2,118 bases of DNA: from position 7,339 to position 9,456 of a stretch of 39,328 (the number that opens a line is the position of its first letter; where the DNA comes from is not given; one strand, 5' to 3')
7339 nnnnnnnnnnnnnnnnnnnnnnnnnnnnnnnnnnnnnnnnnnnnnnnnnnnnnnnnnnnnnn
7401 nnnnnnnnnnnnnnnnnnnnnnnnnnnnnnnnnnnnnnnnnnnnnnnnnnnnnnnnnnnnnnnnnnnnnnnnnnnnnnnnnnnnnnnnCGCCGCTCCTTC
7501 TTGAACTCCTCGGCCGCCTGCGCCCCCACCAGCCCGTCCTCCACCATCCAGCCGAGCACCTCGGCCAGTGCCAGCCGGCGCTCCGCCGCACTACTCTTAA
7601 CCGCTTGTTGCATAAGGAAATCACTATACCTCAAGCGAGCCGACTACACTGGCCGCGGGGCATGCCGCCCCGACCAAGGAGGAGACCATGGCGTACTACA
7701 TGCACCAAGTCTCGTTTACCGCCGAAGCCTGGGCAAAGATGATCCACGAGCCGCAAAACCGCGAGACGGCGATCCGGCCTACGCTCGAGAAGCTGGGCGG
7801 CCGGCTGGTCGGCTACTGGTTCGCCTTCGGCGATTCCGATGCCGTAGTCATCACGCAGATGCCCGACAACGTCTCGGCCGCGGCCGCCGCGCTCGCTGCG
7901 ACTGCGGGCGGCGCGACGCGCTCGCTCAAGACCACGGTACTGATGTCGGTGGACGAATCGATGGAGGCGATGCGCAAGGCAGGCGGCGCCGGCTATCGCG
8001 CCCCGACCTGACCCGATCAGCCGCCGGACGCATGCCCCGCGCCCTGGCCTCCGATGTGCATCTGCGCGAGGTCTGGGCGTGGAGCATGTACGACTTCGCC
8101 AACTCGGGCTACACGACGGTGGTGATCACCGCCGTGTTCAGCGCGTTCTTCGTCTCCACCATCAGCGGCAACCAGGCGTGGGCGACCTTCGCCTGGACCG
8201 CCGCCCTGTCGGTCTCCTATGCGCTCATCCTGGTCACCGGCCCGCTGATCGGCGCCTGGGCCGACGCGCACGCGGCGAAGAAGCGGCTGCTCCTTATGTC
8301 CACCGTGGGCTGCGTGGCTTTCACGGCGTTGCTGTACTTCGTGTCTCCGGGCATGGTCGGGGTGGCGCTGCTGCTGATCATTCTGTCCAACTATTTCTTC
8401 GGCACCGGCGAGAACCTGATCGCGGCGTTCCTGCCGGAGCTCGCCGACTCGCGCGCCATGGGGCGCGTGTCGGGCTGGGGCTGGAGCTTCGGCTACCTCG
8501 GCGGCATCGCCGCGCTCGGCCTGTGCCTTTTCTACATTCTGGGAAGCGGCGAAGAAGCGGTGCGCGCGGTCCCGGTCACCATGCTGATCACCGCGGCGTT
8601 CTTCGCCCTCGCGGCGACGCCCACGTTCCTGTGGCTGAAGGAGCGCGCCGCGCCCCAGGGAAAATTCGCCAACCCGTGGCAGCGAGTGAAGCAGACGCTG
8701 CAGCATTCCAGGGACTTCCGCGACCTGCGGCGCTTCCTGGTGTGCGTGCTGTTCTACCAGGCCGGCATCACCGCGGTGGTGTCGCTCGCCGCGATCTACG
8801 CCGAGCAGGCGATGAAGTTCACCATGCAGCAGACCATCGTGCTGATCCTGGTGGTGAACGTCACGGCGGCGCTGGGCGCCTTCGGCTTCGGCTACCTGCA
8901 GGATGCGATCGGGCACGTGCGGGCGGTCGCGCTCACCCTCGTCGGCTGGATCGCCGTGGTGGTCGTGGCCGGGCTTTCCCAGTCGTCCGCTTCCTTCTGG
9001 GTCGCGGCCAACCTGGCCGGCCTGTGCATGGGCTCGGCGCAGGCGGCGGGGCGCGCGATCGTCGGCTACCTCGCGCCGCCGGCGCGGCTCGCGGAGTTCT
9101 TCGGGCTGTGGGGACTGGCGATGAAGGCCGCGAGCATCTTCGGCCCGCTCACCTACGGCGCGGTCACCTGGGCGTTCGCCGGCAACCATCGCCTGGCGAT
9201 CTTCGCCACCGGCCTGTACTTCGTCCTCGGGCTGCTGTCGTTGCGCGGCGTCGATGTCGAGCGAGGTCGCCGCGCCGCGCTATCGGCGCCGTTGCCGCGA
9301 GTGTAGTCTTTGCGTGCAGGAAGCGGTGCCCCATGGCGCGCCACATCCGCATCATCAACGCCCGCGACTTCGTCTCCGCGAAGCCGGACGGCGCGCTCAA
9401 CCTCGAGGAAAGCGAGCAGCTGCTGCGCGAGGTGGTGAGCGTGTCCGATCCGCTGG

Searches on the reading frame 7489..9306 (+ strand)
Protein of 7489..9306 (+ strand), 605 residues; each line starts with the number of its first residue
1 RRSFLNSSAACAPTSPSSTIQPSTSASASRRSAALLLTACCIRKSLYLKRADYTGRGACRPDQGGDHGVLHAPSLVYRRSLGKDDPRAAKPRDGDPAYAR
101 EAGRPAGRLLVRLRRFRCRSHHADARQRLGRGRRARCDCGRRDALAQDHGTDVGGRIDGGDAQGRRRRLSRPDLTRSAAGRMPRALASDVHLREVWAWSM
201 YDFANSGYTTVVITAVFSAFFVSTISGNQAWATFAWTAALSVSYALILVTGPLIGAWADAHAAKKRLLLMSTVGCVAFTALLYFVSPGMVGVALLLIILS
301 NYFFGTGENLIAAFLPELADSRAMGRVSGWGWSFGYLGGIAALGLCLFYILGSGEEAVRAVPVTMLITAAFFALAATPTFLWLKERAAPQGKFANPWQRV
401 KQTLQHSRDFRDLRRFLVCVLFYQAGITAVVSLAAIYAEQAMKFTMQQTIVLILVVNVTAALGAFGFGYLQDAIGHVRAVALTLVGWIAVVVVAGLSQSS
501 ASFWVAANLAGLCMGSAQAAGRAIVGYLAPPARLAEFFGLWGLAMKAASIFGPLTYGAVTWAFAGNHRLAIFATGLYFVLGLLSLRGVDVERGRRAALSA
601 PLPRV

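Call 8: search_protein_families(library=pfam, proteins=[window:7489-9306:+], max_evalue=0.0001)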
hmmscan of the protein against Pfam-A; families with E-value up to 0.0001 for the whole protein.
window:7489-9306:+ (605 aa): 3 families
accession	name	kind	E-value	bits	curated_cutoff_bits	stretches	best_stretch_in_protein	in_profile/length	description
PF11700.14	ATG22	-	7.9e-45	153.9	24.1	1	238-597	75-481/482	Vacuole effluxer Atg22 like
PF07690.21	MFS_1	-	1.3e-18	67.5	33.4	2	217-466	15-254/347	Major Facilitator Superfamily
PF13347.12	MFS_2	-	1.7e-09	37.2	27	1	326-558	134-379/427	MFS/sugar transport protein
